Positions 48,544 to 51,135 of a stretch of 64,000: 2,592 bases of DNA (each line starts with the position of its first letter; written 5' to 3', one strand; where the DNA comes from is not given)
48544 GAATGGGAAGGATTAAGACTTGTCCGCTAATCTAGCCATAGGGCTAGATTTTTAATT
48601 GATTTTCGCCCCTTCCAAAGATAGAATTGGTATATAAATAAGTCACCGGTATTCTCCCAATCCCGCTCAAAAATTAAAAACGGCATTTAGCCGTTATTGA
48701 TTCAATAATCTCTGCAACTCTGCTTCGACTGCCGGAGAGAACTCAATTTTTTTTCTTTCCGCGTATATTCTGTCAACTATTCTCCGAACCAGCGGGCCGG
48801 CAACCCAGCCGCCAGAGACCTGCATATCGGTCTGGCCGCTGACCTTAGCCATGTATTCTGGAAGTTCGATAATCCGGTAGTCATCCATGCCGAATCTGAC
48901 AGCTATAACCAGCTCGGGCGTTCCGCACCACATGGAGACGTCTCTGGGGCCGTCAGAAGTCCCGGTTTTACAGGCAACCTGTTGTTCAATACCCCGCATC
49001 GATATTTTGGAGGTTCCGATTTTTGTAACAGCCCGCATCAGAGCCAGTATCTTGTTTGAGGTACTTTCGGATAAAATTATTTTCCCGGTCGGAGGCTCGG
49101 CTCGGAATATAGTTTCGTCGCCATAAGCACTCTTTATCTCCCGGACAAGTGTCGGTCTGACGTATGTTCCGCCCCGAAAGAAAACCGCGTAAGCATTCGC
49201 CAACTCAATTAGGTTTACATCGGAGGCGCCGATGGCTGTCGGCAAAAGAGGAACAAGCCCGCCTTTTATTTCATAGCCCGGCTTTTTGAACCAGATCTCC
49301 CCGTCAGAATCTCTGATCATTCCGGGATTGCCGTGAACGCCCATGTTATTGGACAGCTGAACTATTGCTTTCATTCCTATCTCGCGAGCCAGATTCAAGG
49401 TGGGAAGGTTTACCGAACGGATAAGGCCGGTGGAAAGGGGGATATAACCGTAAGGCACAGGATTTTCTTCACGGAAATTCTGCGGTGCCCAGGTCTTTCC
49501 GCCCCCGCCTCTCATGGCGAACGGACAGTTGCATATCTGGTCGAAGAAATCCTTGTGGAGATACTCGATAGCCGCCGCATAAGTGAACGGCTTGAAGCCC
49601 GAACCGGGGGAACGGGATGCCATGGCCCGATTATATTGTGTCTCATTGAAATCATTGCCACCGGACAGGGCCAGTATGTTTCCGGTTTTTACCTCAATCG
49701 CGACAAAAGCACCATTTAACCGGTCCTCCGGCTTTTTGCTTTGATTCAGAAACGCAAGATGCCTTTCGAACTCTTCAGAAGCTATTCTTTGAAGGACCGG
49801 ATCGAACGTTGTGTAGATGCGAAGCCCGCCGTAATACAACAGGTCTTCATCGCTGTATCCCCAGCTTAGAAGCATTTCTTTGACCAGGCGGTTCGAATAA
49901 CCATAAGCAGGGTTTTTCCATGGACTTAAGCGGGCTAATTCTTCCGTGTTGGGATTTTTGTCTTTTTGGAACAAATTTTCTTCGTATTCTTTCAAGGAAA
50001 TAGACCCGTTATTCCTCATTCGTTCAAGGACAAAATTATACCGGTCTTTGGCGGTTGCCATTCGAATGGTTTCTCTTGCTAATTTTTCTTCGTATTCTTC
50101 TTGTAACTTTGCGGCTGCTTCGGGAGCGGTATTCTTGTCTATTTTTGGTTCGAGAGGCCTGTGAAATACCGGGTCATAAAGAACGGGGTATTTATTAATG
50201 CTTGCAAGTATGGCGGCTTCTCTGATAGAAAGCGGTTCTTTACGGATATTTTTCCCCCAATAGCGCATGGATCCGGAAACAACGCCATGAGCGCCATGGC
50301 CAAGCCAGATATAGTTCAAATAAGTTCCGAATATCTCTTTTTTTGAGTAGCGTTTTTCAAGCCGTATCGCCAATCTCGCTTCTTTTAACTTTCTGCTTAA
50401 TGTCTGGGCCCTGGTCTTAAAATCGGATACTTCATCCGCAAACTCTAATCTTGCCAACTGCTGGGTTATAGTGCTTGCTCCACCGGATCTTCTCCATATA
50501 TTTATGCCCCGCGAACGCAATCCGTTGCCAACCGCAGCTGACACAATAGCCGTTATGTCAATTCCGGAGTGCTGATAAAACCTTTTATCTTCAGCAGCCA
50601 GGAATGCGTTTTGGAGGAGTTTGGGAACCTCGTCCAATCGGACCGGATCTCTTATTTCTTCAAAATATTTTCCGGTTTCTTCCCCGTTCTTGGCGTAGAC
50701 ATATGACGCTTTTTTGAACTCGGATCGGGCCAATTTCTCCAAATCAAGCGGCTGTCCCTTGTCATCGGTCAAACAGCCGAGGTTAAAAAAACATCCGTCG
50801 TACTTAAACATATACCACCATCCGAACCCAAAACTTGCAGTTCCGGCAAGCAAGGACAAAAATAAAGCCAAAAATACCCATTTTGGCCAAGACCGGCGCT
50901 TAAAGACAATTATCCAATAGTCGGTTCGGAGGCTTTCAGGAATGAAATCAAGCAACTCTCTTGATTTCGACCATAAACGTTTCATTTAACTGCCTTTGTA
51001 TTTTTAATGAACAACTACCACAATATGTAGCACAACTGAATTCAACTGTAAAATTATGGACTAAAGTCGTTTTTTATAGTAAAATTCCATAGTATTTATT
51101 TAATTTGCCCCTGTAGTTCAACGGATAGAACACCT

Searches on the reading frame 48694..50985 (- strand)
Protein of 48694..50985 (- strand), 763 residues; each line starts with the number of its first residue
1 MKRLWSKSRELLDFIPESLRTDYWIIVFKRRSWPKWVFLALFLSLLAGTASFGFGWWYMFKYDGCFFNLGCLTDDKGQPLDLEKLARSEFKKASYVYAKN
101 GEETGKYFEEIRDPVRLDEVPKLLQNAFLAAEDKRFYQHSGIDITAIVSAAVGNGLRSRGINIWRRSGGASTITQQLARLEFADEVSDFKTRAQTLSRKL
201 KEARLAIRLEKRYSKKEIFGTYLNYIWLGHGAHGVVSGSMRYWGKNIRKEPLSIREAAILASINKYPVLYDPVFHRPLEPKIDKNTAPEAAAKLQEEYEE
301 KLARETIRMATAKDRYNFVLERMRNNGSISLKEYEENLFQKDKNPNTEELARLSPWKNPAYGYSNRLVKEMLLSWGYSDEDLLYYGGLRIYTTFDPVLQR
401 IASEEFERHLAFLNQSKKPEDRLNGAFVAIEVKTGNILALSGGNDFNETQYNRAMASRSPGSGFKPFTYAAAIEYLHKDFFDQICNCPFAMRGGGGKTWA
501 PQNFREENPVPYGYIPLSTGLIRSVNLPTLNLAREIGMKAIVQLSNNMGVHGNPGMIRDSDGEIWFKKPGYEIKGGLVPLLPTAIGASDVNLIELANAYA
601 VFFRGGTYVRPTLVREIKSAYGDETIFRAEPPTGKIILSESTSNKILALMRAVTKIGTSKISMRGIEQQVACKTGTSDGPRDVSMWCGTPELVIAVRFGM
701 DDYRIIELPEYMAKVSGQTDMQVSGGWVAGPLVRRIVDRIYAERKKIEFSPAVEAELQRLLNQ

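Call 83: find_encoding_contigs(protein=window:48694-50985:-, flank=10000, max_places=1)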
Protein window:48694-50985:- (763 aa): 24 contigs read that carry it; 1 place shown.
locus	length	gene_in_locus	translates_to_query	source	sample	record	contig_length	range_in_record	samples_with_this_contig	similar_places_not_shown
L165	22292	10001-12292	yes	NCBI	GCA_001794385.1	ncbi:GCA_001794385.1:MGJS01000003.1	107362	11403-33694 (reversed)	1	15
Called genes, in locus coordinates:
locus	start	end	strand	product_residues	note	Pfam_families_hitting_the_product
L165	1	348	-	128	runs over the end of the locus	PF00416:Ribosomal_S13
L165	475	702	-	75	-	PF01176:eIF-1a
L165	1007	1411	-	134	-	PF20329:DUF6624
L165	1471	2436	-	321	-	-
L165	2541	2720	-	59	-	-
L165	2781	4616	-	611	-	-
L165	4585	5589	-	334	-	PF01207:Dus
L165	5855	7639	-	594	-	PF01411:tRNA-synt_2c, PF07973:tRNA_SAD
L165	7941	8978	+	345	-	PF00962:A_deaminase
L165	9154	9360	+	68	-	-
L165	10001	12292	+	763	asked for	PF00912:Transgly, PF00905:Transpeptidase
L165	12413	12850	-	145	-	-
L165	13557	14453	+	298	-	PF13365:Trypsin_2 (weak)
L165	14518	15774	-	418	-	-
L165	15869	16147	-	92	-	PF00216:Bac_DNA_binding, PF18291:HU-HIG (weak)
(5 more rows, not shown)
